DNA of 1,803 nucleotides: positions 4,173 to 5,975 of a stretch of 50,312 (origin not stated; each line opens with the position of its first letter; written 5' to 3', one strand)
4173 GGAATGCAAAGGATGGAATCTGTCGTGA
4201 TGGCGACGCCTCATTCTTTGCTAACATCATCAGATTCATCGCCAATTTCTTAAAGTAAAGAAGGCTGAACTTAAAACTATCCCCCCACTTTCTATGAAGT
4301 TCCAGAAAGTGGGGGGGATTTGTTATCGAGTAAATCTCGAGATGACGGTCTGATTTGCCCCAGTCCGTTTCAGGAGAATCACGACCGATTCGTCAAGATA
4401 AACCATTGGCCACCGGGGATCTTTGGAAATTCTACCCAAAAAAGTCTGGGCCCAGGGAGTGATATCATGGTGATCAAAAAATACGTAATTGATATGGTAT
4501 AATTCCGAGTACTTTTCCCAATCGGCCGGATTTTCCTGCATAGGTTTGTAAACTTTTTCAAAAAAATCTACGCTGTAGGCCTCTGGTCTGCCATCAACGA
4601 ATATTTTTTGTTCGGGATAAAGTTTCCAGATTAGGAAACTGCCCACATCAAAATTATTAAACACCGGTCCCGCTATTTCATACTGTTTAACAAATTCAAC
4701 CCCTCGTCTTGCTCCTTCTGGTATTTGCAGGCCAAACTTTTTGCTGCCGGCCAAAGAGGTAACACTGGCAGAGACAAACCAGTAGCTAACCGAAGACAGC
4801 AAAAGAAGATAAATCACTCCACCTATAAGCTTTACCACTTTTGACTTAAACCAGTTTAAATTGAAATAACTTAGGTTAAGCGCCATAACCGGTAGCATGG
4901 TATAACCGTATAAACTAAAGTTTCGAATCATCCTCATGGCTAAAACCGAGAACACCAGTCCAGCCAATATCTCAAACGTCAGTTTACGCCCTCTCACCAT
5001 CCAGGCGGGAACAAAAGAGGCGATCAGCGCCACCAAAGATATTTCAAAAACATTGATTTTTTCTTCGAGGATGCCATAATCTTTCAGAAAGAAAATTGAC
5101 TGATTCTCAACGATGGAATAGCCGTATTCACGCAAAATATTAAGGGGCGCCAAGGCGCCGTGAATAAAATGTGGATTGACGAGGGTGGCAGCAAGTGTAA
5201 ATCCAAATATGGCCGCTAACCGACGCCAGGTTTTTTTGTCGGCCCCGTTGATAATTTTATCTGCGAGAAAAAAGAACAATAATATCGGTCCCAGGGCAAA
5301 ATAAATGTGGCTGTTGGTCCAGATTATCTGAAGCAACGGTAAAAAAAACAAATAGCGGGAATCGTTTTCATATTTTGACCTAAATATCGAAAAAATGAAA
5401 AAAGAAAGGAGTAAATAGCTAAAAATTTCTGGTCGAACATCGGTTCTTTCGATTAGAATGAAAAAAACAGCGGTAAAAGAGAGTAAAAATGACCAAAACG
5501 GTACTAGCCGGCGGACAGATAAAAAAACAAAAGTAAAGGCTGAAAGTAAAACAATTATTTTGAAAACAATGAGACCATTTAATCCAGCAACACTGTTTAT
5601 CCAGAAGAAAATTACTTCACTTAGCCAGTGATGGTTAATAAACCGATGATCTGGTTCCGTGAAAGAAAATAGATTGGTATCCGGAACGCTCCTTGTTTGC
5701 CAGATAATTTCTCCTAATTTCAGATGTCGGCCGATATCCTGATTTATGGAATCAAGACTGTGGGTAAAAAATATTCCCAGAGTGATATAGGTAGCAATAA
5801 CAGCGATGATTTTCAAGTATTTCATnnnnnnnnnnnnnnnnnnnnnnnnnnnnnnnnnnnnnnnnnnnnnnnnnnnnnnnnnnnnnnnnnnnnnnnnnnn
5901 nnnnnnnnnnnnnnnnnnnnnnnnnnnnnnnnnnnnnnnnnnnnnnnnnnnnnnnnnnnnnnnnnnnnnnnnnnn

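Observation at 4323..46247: Locus logic points to extracytoplasmic, polyprenyl-monophosphate-sugar-driven glycosylation rather than a Wzx/Wzy or ABC polysaccharide pathway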

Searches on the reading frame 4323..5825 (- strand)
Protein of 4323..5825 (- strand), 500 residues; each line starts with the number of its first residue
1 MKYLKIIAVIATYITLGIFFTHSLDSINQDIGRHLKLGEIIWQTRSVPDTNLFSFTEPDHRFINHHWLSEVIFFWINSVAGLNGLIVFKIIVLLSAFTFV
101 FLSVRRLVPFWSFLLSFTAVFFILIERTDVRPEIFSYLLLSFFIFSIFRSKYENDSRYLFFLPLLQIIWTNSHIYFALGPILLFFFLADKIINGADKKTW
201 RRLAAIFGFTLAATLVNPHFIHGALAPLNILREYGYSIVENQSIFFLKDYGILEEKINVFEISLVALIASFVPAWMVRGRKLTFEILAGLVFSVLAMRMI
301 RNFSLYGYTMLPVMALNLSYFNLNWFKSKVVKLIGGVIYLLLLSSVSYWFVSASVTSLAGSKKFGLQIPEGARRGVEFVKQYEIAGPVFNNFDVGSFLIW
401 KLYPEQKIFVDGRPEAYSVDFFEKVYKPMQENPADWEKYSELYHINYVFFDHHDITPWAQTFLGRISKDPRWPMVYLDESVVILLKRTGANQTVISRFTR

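Call 3: search_protein_families(library=pfam, proteins=[window:4323-5825:-], max_evalue=0.01)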
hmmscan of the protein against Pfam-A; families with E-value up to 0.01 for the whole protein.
window:4323-5825:- (500 aa): 0 families

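Call 10: search_protein_families(library=ncbifam, proteins=[window:4323-5825:-], max_evalue=0.01)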
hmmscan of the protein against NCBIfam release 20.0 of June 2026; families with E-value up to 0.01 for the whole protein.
window:4323-5825:- (500 aa): 0 families

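Call 11: search_solved_structures(query=window:4323-5825:-, max_evalue=10)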
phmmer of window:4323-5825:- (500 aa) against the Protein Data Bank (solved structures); distinct sequences matched with E-value up to 10: 0.

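Call 17: find_encoding_contigs(protein=window:4323-5825:-, flank=10000, max_places=6)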
Protein window:4323-5825:- (500 aa): 4 contigs read that carry it; 4 places shown.
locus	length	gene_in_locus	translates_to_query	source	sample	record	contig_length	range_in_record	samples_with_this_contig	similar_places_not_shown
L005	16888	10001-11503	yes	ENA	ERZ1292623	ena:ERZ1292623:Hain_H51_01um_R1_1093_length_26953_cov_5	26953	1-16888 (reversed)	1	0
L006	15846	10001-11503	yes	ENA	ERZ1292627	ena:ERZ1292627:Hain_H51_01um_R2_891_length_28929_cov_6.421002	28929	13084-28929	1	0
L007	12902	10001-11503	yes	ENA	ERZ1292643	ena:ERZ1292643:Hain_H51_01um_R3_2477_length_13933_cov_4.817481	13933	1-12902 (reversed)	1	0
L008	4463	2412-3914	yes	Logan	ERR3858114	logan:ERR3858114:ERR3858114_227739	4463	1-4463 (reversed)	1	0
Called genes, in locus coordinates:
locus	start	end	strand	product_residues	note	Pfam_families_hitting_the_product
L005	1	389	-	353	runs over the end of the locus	PF01073:3Beta_HSD, PF01370:Epimerase, PF02719:Polysacc_synt_2 (faint), PF16363:GDP_Man_Dehyd, PF07993:NAD_binding_4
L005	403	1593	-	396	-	PF08421:Methyltransf_13, PF13489:Methyltransf_23, PF08241:Methyltransf_11, PF08242:Methyltransf_12, PF13649:Methyltransf_25 (weak), PF08484:Methyltransf_14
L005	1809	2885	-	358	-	PF00534:Glycos_transf_1, PF13692:Glyco_trans_1_4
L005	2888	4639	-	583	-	PF08409:TMTC_DUF1736 (faint), PF12895:ANAPC3 (faint), PF13424:TPR_12 (faint), PF07719:TPR_2 (faint), PF13432:TPR_16 (weak), PF14559:TPR_19 (weak)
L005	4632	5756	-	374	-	PF13439:Glyco_transf_4, PF13579:Glyco_trans_4_4 (weak), PF20706:GT4-conflict, PF00534:Glycos_transf_1, PF13692:Glyco_trans_1_4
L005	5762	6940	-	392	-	PF13439:Glyco_transf_4, PF13579:Glyco_trans_4_4, PF00534:Glycos_transf_1, PF13692:Glyco_trans_1_4, PF13524:Glyco_trans_1_2 (faint)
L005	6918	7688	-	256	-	PF00535:Glycos_transf_2, PF10111:Glyco_tranf_2_2, PF13641:Glyco_tranf_2_3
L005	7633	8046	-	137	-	PF00534:Glycos_transf_1, PF13692:Glyco_trans_1_4, PF13524:Glyco_trans_1_2, PF20706:GT4-conflict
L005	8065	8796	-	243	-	PF13439:Glyco_transf_4, PF00534:Glycos_transf_1 (weak)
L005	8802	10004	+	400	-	PF13439:Glyco_transf_4, PF13579:Glyco_trans_4_4, PF00534:Glycos_transf_1, PF13692:Glyco_trans_1_4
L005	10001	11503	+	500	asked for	-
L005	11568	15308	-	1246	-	PF01607:CBM_14 (faint)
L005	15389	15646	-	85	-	-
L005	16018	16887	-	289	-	?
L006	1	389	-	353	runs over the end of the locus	PF01073:3Beta_HSD, PF01370:Epimerase, PF02719:Polysacc_synt_2 (faint), PF16363:GDP_Man_Dehyd, PF07993:NAD_binding_4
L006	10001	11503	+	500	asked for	-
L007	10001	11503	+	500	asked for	-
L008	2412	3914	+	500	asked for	-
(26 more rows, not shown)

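Call 20: find_homologous_proteins(query=window:4323-5825:-, max_evalue=0.001)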
Query window:4323-5825:- (500 aa): 803 proteins with E <= 0.001 among 8000 candidates; the best 120 are listed.
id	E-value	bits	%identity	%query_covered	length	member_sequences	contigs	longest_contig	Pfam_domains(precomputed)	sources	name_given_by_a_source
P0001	0.0e+0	1116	100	100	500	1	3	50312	-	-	-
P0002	1.4e-188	646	58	100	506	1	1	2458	-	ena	-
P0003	1.3e-180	620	58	100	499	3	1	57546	-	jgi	jgi:hypothetical protein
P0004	2.4e-179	615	57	100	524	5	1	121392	-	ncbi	ncbi:MAG: hypothetical protein AAB585_01450 [Patescibacteria group bacterium]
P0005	1.2e-177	610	57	100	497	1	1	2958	-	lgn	-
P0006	1.4e-176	606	57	100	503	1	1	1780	-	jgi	-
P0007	1.9e-176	606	56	99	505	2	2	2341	-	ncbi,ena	-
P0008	2.1e-175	603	56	100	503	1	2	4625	-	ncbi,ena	-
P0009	2.6e-175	602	55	100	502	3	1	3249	-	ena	-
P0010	3.0e-173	595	55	100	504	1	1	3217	-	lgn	-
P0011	4.3e-173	595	54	100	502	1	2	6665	-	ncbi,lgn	-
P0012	8.9e-173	594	57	98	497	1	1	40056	-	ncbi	-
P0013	2.2e-172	593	56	100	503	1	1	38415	-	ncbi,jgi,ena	-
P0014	2.3e-172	592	55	100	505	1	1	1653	-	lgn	-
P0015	2.9e-172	592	55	100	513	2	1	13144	-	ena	-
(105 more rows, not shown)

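Call 23: search_solved_structures(query=A1, max_evalue=10)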
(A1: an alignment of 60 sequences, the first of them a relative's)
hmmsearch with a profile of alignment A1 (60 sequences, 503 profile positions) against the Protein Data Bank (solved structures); distinct sequences matched with E-value up to 10: 0.

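Call 34: predict_structure(alignment_id=A1)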
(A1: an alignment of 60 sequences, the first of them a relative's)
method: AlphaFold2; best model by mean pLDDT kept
length: 500 residues; sequences in the alignment: 60
mean_pLDDT: 91.8   pTM: 0.91
mean pLDDT of the five models: 91.8, 91.7, 90.3, 89.2, 87.5
residues with pLDDT >= 90: 378; 70-90: 106; 50-70: 12; < 50: 4
segments of 3 or more residues with pLDDT < 50: 356-359
pLDDT, mean of each block of 10 residues (from residue 1): 95 95 76 93 93 84 91 97 94 98 96 95 89 96 98 97 98 96 98 96 98 94 87 69 87 91 97 91 97 95 96 97 84 94 93 59 72 92 95 91 92 82 93 97 97 88 96 95 97 96
secondary structure, 60 per line:
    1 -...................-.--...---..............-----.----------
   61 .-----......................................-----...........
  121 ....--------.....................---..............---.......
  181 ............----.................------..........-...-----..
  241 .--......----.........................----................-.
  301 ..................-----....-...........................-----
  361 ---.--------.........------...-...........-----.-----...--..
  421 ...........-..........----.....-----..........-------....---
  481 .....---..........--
elements in order: H2-20 H31-44 H67-104 H110-124 H133-153 H157-170 H174-192 H197-213 H220-229 H244-249 H254-278 H283-298 H300-318 H324-327 H329-355 H373-381 E388-390 H392-402 H419-431 H433-442 E447-451 H457-466 E474-477 E481-485 H489-498

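Call 37: fold_search(model_id=the predicted structure, library=pdb)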
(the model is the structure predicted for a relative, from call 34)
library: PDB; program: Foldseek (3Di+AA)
matches with E <= 10: 262; with E <= 0.001: 21
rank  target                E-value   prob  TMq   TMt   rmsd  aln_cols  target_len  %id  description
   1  8age_A                2.0e-07  1.00  0.63  0.51   8.1       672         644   13  Structure of yeast oligosaccharylransferase complex with acceptor peptide bound (released 2022-12-07)
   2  6ezn_F                2.6e-07  1.00  0.62  0.50  11.9       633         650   13  Cryo-EM structure of the yeast oligosaccharyltransferase (OST) complex (released 2018-01-17)
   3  6s7t_A                4.5e-07  1.00  0.57  0.42  14.2       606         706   12  Cryo-EM structure of human oligosaccharyltransferase complex OST-B (released 2019-12-18)
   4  7zli_A                4.9e-07  1.00  0.62  0.49   8.5       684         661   11  Cryo-EM structure of C-mannosyltransferase CeDPY19, in complex with Dol25-P-Man and bound to CMT2-Fab and anti-Fab nan (released 2023-01-11)
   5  7oci_F                9.5e-07  1.00  0.61  0.50  10.7       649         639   13  Cryo-EM structure of yeast Ost6p containing oligosaccharyltransferase complex (released 2022-02-16)
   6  7zlh_A                9.9e-07  1.00  0.62  0.50   8.7       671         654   10  Cryo-EM structure of C-mannosyltransferase CeDPY19, in apo state, bound to CMT2-Fab and anti-Fab nanobody (released 2023-01-11)
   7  8agc_A                1.0e-06  1.00  0.63  0.48   8.3       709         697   12  Structure of yeast oligosaccharylransferase complex with lipid-linked oligosaccharide and non-acceptor peptide bound (released 2022-12-07)
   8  7zlg_A                1.2e-06  1.00  0.58  0.47   8.8       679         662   12  Cryo-EM structure of C-mannosyltransferase CeDPY19, in complex with acceptor peptide and bound to CMT2-Fab and anti-Fa (released 2023-01-11)
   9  6ftg_5                1.1e-05  1.00  0.59  0.49   9.2       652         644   10  Subtomogram average of OST-containing ribosome-translocon complexes from canine rough microsomal membranes (released 2018-03-21)
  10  6c26_A                1.6e-05  1.00  0.59  0.48  10.6       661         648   12  The Cryo-EM structure of a eukaryotic oligosaccharyl transferase complex (released 2018-01-31)
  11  7e9s_A                1.7e-05  1.00  0.61  0.39   9.6       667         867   11  Archaeal oligosaccharyltransferase AglB from Archaeoglobus fulgidus in complex with an inhibitory peptide and a dolich (released 2021-09-08)
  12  8pn9_A                3.2e-05  1.00  0.62  0.50   8.4       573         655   10  Structure of human oligosaccharyltransferase OST-A complex bound to NGI-1 (released 2024-05-08)
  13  6s7o_A                4.0e-05  1.00  0.63  0.50   8.7       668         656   10  Cryo-EM structure of human oligosaccharyltransferase complex OST-A (released 2019-12-18)
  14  9n9j_I                5.4e-05  1.00  0.60  0.45   8.1       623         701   10  Structure of a GRP94 folding intermediate engaged with a CCDC134- and FKBP11-bound secretory translocon (released 2025-11-19)
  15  8b6l_I                5.6e-05  1.00  0.55  0.42  10.0       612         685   12  Subtomogram average of the human Sec61-TRAP-OSTA-translocon (released 2022-12-07)
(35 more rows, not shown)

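Call 44: find_related_loci(query=A1, collection=genome_contigs, flank=10000)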
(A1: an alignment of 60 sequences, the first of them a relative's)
Query A1 (500 aa) in genome_contigs; peptide patterns used: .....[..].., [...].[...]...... (x = any residue, [..] = any of these).
477 stretches matched a pattern; 375 encode a relative of the query (tblastn E <= 1e-3); the best 80 are kept; 80 distinct loci.
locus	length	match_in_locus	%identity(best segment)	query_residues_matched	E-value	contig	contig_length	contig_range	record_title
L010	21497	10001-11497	57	1-498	3e-177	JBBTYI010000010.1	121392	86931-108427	MAG: Patescibacteria group bacterium isolate H43-bin026_1 H43_bin026_1_000000000010, whole genome shotgun sequence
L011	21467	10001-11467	57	2-489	1e-174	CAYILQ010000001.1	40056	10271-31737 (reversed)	MAG TPA_asm: uncultured Candidatus Saccharibacteria bacterium isolate ERP119705_co24_158 genome assembly, contig: NODE_8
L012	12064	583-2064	55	1-493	3e-169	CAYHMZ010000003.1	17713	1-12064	MAG TPA_asm: uncultured Candidatus Saccharibacteria bacterium isolate ERP119705_co13_640 genome assembly, contig: NODE_4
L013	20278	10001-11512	52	1-498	5e-168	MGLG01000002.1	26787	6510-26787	MAG: Candidatus Yanofskybacteria bacterium RIFOXYD1_FULL_42_10 rifoxyd1_full_scaffold_1196, whole genome shotgun sequenc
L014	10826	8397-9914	54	6-498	2e-167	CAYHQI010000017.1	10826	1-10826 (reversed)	MAG TPA_asm: uncultured Candidatus Saccharibacteria bacterium isolate ERP119705_co15_11 genome assembly, contig: NODE_71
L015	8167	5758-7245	53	1-498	1e-166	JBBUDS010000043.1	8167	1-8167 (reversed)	MAG: Patescibacteria group bacterium isolate H41-bin092_1 H41_bin092_1_000000000043, whole genome shotgun sequence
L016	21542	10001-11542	52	1-498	3e-164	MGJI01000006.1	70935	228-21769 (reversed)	MAG: Candidatus Yanofskybacteria bacterium RIFCSPHIGHO2_01_FULL_44_17 rifcsphigho2_01_scaffold_1693, whole genome shotgu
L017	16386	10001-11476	53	1-486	3e-162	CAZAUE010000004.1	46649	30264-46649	MAG TPA_asm: uncultured Candidatus Saccharibacteria bacterium isolate SRP050083_co1_186 genome assembly, contig: NODE_21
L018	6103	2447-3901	53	7-487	5e-163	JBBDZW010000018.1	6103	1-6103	MAG: Candidatus Paceibacterota bacterium isolate LejiaD_43_13 Lejia_D_17590_length_6103_cov_5, whole genome shotgun sequ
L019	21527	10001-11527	53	1-498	1e-158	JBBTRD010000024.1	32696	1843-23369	MAG: Patescibacteria group bacterium isolate H41-bin020_1 H41_bin020_1_000000000024, whole genome shotgun sequence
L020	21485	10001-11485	50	3-497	5e-157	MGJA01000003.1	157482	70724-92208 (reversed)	MAG: Candidatus Yanofskybacteria bacterium RIFCSPHIGHO2_01_FULL_41_21 rifcsphigho2_01_scaffold_127, whole genome shotgun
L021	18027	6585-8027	51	16-500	8e-156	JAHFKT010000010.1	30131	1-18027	MAG: Candidatus Yanofskybacteria bacterium isolate nzgw416 NODE_762_length_30132_cov_3.563593, whole genome shotgun sequ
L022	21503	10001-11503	50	1-500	8e-153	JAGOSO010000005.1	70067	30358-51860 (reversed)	MAG: Candidatus Paceibacterota bacterium isolate Gw_Eff_bin_33 Gw_Eff_520_length_70067_cov_7.137532, whole genome shotgu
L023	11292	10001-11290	55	1-428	1e-147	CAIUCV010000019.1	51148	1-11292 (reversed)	MAG: Candidatus Yanofskybacteria bacterium isolate D14_bin-0819 genome assembly, contig: bin-0819:19/23, whole genome sh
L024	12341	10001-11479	47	13-498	2e-141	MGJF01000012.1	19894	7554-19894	MAG: Candidatus Yanofskybacteria bacterium RIFCSPHIGHO2_01_FULL_43_32 rifcsphigho2_01_scaffold_5623, whole genome shotgu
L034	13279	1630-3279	41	4-498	3e-124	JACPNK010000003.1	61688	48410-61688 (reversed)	MAG: Candidatus Yanofskybacteria bacterium isolate NC_groundwater_573_Ag_S-0.1um_42_50 S35_SO-1_scaffold_37556, whole ge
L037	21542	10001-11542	43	4-499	4e-119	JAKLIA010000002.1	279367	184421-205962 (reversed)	MAG: Patescibacteria group bacterium isolate RA.bin76 RA.bin76_2, whole genome shotgun sequence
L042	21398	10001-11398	42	22-498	9e-112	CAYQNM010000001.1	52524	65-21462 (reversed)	MAG TPA_asm: uncultured Candidatus Saccharibacteria bacterium isolate SRP193066_co2_106 genome assembly, contig: NODE_22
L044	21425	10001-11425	41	18-486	6e-110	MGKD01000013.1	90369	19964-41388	MAG: Candidatus Yanofskybacteria bacterium RIFCSPHIGHO2_12_FULL_45_19b rifcsphigho2_12_scaffold_308, whole genome shotgu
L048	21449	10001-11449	41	4-499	1e-106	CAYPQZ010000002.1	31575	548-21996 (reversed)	MAG TPA_asm: uncultured Candidatus Saccharibacteria bacterium isolate SRP067234_co1_67 genome assembly, contig: k99_1810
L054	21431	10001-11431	38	14-497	6e-103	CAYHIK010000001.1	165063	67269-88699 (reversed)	MAG TPA_asm: uncultured Candidatus Saccharibacteria bacterium isolate ERP119705_co13_612 genome assembly, contig: NODE_8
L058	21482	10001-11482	38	1-499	4e-102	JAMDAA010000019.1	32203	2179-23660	MAG: Patescibacteria group bacterium isolate FK_Sedi_B_Bin.274 NODE_4128_length_32203_cov_16.169, whole genome shotgun s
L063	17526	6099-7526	39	22-500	8e-100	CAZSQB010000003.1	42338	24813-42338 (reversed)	MAG TPA_asm: uncultured Gammaproteobacteria bacterium isolate SRP269290_co3_983 genome assembly, contig: NODE_731_length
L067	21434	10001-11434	39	22-500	4e-99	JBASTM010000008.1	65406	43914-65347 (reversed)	MAG: Minisyncoccia bacterium isolate MFD03232_ilm_asm_bin42 k127_405890, whole genome shotgun sequence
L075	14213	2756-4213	38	1-498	4e-97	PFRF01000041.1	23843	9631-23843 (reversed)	MAG: Candidatus Levybacteria bacterium CG_4_9_14_0_2_um_filter_35_21 CG_4_9_14_0.2_um_filter_scaffold_1142_c, whole geno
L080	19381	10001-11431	36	22-500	2e-99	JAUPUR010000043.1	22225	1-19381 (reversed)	MAG: Patescibacteria group bacterium isolate erpe_2018_sw_18hr_WHONDRS-SW48-000091_B_bin.71 scaffold_261310, whole genom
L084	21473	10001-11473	35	9-500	2e-94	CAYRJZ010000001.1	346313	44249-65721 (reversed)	MAG TPA_asm: uncultured Gammaproteobacteria bacterium isolate SRP170004_co1_576 genome assembly, contig: NODE_25_length_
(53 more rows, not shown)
